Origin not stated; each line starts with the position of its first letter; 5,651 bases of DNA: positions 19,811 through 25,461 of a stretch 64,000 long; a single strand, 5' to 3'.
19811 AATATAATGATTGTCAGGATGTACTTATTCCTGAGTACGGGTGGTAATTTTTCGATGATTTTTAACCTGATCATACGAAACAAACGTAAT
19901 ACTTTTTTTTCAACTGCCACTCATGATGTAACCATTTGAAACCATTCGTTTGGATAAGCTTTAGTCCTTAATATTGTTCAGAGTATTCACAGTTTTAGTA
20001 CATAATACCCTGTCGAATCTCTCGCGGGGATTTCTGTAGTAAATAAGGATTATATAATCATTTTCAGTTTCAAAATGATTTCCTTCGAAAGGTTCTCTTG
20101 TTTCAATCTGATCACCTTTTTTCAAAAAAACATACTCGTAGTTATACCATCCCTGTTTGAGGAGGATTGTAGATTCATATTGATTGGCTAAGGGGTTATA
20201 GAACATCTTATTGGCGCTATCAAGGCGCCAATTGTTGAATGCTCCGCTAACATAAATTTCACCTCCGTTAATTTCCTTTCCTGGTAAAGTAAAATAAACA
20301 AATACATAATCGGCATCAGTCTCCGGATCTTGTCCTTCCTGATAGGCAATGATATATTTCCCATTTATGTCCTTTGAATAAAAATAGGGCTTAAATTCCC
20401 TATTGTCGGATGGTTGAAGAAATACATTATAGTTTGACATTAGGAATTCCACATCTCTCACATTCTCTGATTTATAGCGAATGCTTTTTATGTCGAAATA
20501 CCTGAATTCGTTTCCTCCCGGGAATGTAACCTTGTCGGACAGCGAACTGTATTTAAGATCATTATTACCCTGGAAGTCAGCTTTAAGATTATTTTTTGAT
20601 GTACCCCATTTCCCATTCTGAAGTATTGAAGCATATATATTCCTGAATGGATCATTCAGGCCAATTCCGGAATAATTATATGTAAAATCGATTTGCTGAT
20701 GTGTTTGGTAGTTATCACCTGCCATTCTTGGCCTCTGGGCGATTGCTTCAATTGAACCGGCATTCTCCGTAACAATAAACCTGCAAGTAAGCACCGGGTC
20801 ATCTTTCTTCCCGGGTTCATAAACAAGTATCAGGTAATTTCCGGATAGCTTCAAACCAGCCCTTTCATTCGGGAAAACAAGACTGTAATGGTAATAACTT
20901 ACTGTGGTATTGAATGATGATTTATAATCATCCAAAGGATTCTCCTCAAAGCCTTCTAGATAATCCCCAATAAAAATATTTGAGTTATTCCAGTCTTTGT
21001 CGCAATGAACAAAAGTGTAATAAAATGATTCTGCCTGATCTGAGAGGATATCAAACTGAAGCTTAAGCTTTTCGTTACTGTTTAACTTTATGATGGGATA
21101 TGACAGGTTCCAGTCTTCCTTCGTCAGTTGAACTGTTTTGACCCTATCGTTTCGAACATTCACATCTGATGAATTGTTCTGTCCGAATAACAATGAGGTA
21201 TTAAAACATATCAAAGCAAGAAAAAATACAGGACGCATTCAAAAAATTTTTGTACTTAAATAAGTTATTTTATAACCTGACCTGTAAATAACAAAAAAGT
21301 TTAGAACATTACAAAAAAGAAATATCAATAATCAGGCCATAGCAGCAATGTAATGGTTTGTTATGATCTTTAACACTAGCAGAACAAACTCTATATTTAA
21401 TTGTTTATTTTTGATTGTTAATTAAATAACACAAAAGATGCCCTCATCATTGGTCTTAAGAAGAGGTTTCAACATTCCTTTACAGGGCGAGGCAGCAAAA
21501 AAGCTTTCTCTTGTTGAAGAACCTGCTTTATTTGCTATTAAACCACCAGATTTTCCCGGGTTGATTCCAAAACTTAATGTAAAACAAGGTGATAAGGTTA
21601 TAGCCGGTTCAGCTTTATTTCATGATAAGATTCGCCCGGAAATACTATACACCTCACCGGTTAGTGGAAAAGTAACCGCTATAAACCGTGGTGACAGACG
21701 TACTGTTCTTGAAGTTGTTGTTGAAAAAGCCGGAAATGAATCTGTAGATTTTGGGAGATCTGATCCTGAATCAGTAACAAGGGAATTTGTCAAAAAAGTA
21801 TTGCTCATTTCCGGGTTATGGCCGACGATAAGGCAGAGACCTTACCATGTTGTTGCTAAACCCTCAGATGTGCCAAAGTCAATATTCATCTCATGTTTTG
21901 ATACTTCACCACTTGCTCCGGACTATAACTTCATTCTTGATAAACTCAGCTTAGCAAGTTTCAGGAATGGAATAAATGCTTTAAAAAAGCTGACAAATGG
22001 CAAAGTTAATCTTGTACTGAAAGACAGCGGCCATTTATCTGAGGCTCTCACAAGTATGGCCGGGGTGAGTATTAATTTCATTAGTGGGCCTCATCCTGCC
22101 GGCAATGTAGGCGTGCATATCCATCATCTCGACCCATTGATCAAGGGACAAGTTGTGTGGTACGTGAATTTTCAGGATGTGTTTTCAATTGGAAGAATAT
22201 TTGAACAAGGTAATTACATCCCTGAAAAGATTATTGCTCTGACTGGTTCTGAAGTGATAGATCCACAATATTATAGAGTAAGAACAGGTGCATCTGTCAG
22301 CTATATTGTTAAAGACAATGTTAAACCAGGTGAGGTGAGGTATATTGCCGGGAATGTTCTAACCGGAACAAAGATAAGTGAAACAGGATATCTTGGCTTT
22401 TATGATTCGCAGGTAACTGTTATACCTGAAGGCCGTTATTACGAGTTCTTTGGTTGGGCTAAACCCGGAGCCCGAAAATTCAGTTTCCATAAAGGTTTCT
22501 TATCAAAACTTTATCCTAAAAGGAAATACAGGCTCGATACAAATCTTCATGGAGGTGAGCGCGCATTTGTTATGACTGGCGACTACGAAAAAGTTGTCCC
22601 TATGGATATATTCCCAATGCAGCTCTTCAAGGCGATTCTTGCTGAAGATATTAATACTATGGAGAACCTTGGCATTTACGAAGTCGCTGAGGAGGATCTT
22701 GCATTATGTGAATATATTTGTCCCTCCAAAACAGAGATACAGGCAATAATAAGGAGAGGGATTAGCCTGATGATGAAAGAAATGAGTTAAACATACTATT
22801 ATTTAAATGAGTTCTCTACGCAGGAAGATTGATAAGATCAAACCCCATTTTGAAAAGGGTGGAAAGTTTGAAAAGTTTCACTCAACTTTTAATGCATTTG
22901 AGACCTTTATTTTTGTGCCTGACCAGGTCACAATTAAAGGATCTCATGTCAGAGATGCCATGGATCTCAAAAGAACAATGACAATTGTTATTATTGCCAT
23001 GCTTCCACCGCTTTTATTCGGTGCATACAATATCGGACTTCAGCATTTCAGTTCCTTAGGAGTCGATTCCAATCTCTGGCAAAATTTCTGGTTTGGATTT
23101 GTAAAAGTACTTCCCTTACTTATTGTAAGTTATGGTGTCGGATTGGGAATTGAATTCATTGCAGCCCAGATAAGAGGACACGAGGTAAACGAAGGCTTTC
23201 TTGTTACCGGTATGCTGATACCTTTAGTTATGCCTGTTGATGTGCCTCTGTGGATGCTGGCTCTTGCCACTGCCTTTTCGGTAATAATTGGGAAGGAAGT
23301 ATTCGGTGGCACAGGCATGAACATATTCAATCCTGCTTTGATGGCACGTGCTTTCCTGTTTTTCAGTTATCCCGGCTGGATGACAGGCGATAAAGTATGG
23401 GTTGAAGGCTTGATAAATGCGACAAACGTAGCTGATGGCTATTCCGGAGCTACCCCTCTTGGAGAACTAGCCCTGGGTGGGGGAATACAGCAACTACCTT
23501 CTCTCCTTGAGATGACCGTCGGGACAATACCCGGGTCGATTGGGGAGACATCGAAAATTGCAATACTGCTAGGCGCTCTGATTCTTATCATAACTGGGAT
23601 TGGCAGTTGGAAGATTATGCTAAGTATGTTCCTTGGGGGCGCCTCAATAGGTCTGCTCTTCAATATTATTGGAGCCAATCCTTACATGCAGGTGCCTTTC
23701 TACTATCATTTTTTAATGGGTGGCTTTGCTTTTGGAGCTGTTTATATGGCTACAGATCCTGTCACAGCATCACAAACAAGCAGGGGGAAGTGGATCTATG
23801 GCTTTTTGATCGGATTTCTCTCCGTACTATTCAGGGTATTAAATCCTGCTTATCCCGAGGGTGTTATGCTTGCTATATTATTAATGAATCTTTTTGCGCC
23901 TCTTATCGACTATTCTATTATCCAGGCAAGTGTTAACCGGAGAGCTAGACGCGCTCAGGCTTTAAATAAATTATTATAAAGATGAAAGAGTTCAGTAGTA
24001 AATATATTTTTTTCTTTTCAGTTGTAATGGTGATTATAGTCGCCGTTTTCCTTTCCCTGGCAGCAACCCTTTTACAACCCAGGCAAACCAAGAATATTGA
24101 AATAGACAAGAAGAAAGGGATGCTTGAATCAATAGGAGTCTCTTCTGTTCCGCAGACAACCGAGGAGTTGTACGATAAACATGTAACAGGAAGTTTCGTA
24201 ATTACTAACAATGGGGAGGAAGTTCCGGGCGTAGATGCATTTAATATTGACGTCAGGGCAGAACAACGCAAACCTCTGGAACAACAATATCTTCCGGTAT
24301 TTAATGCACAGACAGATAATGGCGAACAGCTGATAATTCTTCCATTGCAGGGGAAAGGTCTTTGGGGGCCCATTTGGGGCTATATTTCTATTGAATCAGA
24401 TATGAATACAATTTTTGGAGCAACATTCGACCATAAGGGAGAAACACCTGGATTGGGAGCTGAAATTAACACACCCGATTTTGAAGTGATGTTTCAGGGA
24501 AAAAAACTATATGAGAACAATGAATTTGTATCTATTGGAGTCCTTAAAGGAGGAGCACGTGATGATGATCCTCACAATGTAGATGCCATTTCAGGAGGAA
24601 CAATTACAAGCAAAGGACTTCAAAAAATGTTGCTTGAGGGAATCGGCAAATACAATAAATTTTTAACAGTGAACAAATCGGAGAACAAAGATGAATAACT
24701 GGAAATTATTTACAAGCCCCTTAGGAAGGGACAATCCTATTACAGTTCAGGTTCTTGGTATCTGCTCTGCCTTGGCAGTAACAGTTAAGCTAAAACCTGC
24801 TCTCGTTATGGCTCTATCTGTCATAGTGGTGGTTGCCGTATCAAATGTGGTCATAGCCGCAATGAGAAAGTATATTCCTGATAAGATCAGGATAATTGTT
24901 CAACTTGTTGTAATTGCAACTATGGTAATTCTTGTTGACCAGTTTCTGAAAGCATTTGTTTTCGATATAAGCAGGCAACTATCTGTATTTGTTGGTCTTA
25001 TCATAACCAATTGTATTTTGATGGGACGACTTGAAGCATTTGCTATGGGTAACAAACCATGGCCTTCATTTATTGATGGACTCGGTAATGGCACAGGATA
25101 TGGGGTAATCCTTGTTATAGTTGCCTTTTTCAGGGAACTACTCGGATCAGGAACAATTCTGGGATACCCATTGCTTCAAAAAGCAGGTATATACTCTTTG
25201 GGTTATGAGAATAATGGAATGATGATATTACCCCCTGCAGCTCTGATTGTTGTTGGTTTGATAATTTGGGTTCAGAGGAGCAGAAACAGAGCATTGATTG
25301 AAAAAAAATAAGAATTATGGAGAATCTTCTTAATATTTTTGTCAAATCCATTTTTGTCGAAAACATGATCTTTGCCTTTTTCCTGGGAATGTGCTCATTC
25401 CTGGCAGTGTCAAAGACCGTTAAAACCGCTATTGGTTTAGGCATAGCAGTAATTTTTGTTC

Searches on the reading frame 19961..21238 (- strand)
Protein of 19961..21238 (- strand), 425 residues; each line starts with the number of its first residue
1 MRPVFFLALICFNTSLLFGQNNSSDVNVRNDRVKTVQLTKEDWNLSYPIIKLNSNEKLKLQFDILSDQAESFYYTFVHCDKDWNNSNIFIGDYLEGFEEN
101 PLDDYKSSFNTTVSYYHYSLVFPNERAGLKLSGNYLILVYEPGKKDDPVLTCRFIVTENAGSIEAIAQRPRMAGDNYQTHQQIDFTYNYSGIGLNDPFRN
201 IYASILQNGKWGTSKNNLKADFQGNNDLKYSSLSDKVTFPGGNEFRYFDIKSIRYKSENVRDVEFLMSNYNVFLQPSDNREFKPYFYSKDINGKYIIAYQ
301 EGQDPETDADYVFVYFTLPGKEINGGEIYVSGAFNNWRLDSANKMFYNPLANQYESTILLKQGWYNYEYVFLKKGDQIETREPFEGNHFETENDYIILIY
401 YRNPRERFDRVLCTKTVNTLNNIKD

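Call 10: search_protein_families(library=pfam, proteins=[window:19961-21238:-])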
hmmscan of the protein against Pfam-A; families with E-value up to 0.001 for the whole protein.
window:19961-21238:- (425 aa): 1 family
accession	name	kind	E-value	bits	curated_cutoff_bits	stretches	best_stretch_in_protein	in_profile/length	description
PF17116.11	T9SS_plug_1st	-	7.3e-42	142.7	23.9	1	33-158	1-126/126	Type 9 secretion system plug protein 1st domain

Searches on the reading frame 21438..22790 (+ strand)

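Call 10: search_protein_families(library=pfam, proteins=[window:21438-22790:+])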
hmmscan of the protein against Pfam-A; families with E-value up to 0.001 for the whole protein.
window:21438-22790:+ (450 aa): 4 families
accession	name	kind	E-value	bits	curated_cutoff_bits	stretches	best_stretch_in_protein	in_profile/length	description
PF24836.1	NQRA_2nd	-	1.7e-46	158.4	25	1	114-259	2-144/145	NqrA second alpha/beta domain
PF05896.17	NQRA_N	-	1.7e-28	99.1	25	1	7-97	3-93/94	NqrA N-terminal barrel-sandwich hybrid domain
PF11973.14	NQRA_SLBB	-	3.5e-17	63.1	27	1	265-314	1-50/51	NQRA C-terminal domain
PF13533.13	Biotin_lipoyl_2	-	2.8e-05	24.3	29.8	0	37-57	5-25/32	Biotin-lipoyl like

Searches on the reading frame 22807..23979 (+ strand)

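Call 10: search_protein_families(library=pfam, proteins=[window:22807-23979:+])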
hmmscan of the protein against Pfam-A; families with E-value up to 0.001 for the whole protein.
window:22807-23979:+ (390 aa): 1 family
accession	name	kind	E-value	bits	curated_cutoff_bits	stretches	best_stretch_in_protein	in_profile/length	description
PF03116.20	NQR2_RnfD_RnfE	-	1.2e-102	343.8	27.7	1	44-374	4-293/296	NQR2, RnfD, RnfE family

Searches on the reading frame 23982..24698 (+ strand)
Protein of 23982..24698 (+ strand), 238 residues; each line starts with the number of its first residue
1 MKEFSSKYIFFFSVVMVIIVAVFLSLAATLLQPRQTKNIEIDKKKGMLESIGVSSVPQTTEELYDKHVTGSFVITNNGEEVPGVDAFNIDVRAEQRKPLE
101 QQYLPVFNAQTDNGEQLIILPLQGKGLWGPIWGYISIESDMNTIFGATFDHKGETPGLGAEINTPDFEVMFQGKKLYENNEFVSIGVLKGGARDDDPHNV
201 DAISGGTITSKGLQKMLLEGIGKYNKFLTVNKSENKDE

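Call 10: search_protein_families(library=pfam, proteins=[window:23982-24698:+])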
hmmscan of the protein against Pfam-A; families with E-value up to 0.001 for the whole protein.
window:23982-24698:+ (238 aa): 1 family
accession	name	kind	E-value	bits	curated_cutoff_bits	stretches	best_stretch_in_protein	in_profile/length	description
PF04205.19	FMN_bind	-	8.2e-17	62.1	22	1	126-217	1-72/77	FMN-binding domain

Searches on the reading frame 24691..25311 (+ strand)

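Call 10: search_protein_families(library=pfam, proteins=[window:24691-25311:+])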
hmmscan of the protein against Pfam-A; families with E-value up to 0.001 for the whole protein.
window:24691-25311:+ (206 aa): 1 family
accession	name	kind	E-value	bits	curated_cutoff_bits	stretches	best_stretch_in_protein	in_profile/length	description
PF02508.19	Rnf-Nqr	-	2.2e-57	194.3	23.8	1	4-192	2-174/174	Rnf-Nqr subunit, membrane protein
